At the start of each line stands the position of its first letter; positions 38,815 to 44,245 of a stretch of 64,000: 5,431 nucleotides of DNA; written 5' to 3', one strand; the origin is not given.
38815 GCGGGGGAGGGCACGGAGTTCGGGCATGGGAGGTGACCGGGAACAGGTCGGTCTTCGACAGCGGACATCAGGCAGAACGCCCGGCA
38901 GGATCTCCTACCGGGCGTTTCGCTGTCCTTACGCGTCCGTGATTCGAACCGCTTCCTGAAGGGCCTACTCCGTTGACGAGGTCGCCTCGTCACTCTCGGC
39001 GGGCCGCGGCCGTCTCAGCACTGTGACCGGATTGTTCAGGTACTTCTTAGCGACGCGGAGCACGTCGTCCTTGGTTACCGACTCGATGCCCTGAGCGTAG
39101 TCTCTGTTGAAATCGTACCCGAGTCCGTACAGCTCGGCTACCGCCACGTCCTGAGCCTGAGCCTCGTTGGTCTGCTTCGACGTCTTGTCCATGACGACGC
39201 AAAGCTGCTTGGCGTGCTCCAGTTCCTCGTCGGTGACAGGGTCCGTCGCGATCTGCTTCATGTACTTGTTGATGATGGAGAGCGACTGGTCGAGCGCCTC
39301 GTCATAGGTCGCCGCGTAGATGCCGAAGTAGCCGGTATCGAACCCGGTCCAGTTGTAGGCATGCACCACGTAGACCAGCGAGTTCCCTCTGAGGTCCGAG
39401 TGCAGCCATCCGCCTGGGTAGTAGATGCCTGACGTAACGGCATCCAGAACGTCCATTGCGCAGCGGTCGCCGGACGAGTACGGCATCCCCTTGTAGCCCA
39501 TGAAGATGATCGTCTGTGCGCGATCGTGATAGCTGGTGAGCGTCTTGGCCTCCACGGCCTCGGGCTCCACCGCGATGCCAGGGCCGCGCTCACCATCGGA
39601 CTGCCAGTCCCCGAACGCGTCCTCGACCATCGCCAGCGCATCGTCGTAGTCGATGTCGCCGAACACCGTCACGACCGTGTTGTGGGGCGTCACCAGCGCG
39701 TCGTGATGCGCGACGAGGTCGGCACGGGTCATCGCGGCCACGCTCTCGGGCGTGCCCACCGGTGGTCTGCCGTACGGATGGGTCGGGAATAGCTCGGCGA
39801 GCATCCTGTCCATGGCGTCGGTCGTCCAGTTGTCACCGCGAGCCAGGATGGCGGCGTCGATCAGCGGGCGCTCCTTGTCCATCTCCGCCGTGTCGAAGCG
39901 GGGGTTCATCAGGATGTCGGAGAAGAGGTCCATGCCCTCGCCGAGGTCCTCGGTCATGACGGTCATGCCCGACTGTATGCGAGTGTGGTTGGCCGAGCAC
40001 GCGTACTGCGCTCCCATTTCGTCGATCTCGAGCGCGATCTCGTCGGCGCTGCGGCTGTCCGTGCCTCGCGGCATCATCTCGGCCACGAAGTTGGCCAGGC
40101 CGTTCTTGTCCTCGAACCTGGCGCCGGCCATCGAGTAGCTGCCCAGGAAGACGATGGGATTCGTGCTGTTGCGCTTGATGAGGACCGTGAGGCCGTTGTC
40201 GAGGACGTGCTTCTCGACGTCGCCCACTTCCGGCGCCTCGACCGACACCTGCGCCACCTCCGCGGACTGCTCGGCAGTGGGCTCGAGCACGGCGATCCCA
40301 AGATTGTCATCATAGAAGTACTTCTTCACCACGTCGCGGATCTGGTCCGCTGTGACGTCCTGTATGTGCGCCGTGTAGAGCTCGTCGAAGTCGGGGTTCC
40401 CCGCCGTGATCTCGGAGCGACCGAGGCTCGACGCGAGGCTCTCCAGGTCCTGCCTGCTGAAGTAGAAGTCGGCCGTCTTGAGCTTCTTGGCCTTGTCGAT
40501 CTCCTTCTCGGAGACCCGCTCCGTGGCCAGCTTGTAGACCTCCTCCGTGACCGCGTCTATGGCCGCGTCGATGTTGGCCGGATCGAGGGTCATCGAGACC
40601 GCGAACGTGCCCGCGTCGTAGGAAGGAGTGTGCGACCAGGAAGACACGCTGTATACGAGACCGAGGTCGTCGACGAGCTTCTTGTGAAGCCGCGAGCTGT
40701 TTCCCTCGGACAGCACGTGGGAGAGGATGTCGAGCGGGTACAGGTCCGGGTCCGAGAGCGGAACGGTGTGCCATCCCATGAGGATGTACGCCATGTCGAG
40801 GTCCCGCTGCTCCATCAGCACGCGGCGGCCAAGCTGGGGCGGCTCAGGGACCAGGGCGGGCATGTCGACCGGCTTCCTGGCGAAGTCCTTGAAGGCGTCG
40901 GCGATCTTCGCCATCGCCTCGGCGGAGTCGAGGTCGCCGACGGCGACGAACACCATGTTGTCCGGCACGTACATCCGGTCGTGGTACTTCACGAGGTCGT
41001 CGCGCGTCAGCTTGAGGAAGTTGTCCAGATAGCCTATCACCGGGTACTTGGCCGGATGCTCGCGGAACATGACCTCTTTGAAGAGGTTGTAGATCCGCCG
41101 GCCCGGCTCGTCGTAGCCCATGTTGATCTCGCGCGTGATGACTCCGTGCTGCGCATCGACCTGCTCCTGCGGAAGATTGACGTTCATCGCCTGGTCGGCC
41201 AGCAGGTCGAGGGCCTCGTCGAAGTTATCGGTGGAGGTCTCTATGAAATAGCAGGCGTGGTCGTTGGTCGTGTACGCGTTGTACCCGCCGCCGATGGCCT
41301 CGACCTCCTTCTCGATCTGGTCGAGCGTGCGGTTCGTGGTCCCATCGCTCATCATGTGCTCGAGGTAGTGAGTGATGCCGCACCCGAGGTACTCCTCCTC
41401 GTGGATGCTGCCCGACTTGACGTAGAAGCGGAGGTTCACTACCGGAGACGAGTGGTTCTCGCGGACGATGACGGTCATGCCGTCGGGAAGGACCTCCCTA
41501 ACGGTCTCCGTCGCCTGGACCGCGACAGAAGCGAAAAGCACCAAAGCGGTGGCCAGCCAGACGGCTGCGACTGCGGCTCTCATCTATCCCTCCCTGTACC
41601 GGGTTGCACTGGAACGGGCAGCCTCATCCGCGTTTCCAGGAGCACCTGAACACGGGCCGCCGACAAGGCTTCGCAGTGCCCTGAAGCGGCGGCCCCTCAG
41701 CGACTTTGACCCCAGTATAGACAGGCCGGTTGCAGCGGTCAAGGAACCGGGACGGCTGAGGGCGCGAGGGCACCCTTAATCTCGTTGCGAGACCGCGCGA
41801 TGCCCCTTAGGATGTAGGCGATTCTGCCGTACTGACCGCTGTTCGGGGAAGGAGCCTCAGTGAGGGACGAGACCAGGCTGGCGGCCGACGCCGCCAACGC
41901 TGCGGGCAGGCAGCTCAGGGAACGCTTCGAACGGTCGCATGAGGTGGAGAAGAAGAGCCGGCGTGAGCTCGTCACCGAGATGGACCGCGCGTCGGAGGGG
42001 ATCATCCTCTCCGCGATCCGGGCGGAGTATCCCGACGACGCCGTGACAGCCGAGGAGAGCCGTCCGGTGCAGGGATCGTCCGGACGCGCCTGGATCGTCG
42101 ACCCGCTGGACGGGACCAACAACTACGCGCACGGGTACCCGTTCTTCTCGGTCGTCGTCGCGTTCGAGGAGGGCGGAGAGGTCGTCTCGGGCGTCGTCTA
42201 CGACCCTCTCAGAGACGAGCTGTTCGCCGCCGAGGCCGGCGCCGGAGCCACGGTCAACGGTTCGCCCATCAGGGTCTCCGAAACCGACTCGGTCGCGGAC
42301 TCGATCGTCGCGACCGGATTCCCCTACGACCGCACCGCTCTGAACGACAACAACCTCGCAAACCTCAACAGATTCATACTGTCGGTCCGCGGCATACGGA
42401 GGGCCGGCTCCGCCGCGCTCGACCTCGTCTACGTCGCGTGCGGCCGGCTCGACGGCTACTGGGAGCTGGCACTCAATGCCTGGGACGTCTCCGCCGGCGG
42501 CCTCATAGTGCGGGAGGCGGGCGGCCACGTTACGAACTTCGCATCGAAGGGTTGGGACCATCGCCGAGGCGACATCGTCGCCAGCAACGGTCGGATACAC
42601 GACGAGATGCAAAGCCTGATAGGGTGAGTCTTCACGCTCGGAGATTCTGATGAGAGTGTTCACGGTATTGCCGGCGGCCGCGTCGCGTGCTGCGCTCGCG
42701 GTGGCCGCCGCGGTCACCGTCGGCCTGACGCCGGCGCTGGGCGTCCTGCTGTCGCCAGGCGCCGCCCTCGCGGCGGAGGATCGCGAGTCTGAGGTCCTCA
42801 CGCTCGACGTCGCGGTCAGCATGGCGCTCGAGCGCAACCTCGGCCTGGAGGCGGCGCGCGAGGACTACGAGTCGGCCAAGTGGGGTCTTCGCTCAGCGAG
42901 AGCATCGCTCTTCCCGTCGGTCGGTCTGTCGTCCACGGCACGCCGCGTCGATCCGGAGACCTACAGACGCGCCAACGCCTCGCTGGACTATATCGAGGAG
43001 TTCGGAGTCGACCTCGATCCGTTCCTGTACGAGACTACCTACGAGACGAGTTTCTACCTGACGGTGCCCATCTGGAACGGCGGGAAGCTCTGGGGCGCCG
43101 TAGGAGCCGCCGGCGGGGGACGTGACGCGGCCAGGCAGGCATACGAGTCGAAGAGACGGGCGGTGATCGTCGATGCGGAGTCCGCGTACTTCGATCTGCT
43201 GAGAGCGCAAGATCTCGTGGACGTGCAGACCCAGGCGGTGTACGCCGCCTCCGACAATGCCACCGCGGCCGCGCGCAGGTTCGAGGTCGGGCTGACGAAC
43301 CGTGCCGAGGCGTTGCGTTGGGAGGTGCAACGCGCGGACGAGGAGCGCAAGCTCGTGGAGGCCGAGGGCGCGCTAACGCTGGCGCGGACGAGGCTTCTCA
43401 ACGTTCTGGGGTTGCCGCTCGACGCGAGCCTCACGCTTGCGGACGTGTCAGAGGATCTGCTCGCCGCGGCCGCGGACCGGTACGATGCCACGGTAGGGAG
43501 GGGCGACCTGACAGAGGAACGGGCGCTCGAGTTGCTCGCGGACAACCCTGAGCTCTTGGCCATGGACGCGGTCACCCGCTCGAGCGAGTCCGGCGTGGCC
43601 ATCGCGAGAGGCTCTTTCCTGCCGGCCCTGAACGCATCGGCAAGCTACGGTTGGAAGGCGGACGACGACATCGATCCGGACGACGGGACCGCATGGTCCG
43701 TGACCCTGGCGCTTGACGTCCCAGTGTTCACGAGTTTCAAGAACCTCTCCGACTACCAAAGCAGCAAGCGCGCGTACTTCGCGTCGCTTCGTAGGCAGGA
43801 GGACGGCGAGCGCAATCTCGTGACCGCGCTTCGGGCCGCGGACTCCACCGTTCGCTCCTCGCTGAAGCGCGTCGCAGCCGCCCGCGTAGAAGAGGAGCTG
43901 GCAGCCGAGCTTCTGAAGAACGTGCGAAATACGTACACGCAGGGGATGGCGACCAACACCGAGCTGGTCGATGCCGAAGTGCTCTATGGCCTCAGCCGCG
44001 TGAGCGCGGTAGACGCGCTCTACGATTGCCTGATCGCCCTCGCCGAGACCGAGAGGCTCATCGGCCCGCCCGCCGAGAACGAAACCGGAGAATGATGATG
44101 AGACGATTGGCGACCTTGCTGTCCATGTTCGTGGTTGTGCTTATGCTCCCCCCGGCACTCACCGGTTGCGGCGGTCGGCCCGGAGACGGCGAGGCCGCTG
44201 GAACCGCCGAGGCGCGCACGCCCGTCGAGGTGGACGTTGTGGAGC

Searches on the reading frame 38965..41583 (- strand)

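Call 65: search_protein_families(library=pfam, proteins=[window:38965-41583:-], max_evalue=0.0001)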
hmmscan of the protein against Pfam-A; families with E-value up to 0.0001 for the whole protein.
window:38965-41583:- (872 aa): 2 families
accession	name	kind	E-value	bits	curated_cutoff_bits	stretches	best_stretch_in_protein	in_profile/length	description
PF05193.26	Peptidase_M16_C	-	3.2e-77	258.9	23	2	191-367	1-179/181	Peptidase M16 inactive domain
PF00675.25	Peptidase_M16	-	9.5e-48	162.3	22.3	2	38-183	2-146/149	Insulinase (Peptidase family M16)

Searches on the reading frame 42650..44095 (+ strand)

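Call 65: search_protein_families(library=pfam, proteins=[window:42650-44095:+], max_evalue=0.0001)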
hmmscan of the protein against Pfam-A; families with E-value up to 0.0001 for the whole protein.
window:42650-44095:+ (481 aa): 1 family
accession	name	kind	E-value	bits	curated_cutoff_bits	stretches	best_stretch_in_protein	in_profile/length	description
PF02321.23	OEP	-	8.7e-50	169.6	22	2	55-254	4-187/187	Outer membrane efflux protein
